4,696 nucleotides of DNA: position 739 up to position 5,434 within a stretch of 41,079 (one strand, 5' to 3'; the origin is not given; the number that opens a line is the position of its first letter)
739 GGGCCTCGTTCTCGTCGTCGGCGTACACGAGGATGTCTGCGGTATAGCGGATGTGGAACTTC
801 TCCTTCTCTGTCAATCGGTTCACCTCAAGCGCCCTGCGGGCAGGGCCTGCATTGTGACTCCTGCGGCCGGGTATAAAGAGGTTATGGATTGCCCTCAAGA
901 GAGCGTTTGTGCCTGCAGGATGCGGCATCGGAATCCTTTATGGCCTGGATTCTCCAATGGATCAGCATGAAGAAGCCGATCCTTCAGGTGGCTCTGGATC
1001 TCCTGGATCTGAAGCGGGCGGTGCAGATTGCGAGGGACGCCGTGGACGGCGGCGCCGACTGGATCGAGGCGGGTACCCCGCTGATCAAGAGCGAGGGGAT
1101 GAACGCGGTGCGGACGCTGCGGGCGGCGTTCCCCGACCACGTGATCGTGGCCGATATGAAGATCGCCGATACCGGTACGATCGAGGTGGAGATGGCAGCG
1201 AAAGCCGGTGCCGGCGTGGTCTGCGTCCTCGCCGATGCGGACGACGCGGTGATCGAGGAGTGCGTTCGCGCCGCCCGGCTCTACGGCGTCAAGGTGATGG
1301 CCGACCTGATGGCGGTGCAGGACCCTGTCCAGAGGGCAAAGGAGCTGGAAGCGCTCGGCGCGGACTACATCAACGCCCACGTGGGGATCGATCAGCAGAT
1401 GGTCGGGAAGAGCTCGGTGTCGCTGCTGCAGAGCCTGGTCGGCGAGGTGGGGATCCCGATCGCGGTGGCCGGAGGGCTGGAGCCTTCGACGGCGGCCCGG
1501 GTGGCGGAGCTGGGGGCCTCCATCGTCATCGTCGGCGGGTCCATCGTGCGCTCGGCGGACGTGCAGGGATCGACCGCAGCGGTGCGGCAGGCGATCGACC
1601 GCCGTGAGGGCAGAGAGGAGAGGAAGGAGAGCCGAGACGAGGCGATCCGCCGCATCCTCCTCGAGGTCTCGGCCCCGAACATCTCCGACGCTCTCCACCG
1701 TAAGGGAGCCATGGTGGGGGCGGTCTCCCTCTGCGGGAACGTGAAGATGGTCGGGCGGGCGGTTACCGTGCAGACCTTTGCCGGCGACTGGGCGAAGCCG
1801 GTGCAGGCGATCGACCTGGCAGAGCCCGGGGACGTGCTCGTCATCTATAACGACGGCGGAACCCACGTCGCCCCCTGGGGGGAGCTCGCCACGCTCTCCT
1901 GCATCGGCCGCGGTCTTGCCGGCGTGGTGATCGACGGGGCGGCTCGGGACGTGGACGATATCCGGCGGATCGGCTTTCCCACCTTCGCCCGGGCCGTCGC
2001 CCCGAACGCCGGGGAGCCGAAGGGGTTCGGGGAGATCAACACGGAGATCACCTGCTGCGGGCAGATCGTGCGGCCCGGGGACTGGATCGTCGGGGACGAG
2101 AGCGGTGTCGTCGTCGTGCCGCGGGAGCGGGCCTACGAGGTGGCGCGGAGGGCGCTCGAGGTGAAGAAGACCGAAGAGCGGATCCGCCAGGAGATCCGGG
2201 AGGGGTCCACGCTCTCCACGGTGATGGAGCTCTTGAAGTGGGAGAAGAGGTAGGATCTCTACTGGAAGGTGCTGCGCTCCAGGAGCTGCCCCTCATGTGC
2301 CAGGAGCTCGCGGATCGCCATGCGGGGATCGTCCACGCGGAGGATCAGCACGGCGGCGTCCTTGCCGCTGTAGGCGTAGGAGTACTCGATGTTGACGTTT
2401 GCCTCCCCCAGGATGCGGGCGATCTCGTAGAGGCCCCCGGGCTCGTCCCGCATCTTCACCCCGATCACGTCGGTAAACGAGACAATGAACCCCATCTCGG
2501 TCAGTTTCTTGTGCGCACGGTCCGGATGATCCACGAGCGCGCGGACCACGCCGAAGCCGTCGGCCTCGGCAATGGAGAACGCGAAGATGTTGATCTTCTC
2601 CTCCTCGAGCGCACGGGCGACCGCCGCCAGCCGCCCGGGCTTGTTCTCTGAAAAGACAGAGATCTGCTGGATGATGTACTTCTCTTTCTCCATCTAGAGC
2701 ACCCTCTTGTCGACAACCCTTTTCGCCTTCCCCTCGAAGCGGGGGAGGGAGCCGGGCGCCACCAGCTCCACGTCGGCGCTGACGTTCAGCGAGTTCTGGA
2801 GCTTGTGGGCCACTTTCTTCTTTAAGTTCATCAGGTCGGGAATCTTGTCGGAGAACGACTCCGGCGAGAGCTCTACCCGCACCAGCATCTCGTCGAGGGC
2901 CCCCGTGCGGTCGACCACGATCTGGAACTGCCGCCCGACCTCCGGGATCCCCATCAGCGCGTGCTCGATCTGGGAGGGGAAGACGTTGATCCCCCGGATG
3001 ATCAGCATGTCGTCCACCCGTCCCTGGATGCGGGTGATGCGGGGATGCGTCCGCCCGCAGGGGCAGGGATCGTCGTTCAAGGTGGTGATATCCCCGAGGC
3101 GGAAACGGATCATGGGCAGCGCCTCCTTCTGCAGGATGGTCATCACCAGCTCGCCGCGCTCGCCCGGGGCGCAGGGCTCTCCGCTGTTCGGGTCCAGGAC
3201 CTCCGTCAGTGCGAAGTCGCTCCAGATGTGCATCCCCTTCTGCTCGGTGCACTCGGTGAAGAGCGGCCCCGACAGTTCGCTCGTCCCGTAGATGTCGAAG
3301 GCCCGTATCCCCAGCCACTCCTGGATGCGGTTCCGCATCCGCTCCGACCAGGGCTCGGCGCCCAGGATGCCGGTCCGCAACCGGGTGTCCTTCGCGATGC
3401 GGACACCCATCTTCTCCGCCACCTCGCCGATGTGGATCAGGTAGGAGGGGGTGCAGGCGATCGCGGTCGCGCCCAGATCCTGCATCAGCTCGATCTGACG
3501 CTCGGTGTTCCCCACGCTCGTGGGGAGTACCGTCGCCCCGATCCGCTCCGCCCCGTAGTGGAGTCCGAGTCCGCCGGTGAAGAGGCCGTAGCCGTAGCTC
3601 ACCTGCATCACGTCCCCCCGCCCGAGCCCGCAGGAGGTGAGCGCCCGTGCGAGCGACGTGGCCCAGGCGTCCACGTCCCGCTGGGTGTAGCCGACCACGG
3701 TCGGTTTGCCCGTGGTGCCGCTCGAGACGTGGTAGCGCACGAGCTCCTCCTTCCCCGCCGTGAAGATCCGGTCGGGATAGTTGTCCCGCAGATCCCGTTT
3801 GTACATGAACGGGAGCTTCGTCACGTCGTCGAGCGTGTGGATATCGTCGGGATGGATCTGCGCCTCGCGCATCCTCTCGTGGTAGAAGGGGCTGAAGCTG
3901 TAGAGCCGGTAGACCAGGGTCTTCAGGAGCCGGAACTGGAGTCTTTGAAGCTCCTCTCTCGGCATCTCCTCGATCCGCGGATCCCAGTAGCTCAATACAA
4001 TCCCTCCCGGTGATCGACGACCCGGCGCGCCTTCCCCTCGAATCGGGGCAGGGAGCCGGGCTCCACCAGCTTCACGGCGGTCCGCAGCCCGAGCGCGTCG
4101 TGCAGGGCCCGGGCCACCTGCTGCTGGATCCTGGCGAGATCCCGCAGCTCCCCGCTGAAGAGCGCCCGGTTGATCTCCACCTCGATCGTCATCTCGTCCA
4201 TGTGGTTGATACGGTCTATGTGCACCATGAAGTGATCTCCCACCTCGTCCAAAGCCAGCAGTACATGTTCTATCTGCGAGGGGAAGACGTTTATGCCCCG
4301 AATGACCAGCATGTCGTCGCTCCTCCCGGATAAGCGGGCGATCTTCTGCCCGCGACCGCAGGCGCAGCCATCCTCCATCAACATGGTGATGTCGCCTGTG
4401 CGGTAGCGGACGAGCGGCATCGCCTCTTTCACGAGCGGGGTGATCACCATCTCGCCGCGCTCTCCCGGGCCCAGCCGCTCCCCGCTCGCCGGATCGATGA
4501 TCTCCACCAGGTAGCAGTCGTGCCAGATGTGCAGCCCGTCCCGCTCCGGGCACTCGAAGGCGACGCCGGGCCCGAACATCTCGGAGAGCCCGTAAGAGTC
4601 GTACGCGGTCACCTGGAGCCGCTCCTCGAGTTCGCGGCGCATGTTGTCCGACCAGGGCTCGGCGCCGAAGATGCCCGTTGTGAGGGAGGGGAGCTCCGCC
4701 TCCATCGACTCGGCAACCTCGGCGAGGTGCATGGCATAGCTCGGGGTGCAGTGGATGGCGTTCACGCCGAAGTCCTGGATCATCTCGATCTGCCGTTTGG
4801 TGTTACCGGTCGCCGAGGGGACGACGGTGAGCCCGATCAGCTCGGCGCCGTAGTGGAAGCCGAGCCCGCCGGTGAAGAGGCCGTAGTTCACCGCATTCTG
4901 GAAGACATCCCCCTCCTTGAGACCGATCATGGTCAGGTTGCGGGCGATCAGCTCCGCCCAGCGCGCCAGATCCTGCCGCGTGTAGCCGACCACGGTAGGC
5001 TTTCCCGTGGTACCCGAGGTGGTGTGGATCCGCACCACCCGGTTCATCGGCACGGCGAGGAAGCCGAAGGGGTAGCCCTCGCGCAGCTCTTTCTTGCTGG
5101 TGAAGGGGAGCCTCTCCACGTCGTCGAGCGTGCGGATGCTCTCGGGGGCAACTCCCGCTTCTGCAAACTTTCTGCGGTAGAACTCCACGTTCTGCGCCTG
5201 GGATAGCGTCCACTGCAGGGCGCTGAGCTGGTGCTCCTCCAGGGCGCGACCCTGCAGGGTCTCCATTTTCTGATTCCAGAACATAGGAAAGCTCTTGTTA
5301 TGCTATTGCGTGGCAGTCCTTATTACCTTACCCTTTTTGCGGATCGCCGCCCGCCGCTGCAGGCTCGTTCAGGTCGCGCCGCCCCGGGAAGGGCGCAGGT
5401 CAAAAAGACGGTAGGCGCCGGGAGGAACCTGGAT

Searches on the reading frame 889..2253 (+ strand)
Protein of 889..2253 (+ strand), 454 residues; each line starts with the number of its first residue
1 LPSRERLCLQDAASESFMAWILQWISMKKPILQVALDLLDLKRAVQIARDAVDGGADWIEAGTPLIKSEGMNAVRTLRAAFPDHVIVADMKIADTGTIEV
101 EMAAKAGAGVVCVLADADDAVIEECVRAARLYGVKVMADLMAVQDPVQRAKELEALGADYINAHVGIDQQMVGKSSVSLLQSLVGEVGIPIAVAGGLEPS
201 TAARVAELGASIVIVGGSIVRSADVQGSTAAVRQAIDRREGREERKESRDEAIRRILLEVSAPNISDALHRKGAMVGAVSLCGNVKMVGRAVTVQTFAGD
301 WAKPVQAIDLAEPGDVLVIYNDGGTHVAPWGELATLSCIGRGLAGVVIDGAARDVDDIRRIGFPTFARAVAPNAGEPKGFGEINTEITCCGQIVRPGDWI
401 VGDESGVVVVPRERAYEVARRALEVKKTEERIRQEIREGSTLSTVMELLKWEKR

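Call 27: search_protein_families(library=pfam, proteins=[window:889-2253:+], max_evalue=0.001)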
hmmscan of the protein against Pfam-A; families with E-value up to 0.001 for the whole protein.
window:889-2253:+ (454 aa): 5 families
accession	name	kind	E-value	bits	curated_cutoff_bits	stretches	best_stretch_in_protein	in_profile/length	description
PF03737.21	RraA-like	-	1.1e-45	156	24.5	1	263-409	2-152/152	Aldolase/RraA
PF00215.30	OMPdecase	-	1.1e-30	107.7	27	1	31-227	2-216/221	Orotidine 5'-phosphate decarboxylase / HUMPS family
PF05690.20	ThiG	-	2.8e-05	24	23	1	140-237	127-225/247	Thiazole biosynthesis protein ThiG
PF00977.27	His_biosynth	-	9.2e-05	22.4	23.6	1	135-226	20-112/228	Histidine biosynthesis protein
PF04131.20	NanE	-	0.00014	21.6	27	1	97-225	53-182/192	Putative N-acetylmannosamine-6-phosphate epimerase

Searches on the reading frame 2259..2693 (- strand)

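Call 27: search_protein_families(library=pfam, proteins=[window:2259-2693:-], max_evalue=0.001)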
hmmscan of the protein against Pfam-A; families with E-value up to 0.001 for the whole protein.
window:2259-2693:- (144 aa): 6 families
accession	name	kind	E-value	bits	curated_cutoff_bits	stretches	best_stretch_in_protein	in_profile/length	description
PF19571.5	ACT_8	-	7e-21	74.9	23.5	1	8-135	3-130/141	ACT domain pair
PF01842.31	ACT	-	1.7e-16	60.1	27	2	76-120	2-49/66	ACT domain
PF13291.12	ACT_4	-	1.4e-09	38.9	27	0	10-60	8-60/80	ACT domain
PF13840.12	ACT_7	-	1.1e-08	35.3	27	1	17-46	19-47/65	ACT domain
PF22629.2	ACT_AHAS_ss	-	5.4e-08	33.3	27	0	11-63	1-54/67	AHAS small subunit-like ACT domain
PF22468.2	ACT_9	-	2.1e-05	24.6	27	0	76-103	3-30/61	ACT domain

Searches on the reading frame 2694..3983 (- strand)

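Call 27: search_protein_families(library=pfam, proteins=[window:2694-3983:-], max_evalue=0.001)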
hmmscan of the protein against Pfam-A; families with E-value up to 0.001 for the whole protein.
window:2694-3983:- (429 aa): 2 families
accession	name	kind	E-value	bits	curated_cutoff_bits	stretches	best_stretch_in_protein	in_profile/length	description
PF14535.12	AMP-binding_C_2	-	6.5e-35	119.7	25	1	331-427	1-96/96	AMP-binding enzyme C-terminal domain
PF00501.34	AMP-binding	-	2.9e-16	59.7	29.9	1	77-281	160-374/384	AMP-binding enzyme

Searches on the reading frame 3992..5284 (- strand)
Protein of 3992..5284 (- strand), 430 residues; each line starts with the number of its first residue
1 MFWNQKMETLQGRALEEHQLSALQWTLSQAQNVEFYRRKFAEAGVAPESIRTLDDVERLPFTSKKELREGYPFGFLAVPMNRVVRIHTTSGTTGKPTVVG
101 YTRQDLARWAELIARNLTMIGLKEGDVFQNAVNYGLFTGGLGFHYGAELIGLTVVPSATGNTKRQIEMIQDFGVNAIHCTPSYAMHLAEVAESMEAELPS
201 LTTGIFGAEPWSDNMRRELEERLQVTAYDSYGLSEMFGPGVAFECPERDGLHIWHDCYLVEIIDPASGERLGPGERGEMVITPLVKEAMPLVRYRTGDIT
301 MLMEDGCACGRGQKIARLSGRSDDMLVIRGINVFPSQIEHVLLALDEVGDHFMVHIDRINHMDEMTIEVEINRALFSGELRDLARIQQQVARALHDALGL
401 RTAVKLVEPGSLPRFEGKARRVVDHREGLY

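Call 27: search_protein_families(library=pfam, proteins=[window:3992-5284:-], max_evalue=0.001)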
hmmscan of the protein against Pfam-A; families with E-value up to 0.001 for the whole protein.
window:3992-5284:- (430 aa): 2 families
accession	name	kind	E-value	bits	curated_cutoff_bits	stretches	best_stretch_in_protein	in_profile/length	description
PF14535.12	AMP-binding_C_2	-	1.4e-31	109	25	1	330-426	1-96/96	AMP-binding enzyme C-terminal domain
PF00501.34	AMP-binding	-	1.3e-21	77.3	29.9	1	78-281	159-374/384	AMP-binding enzyme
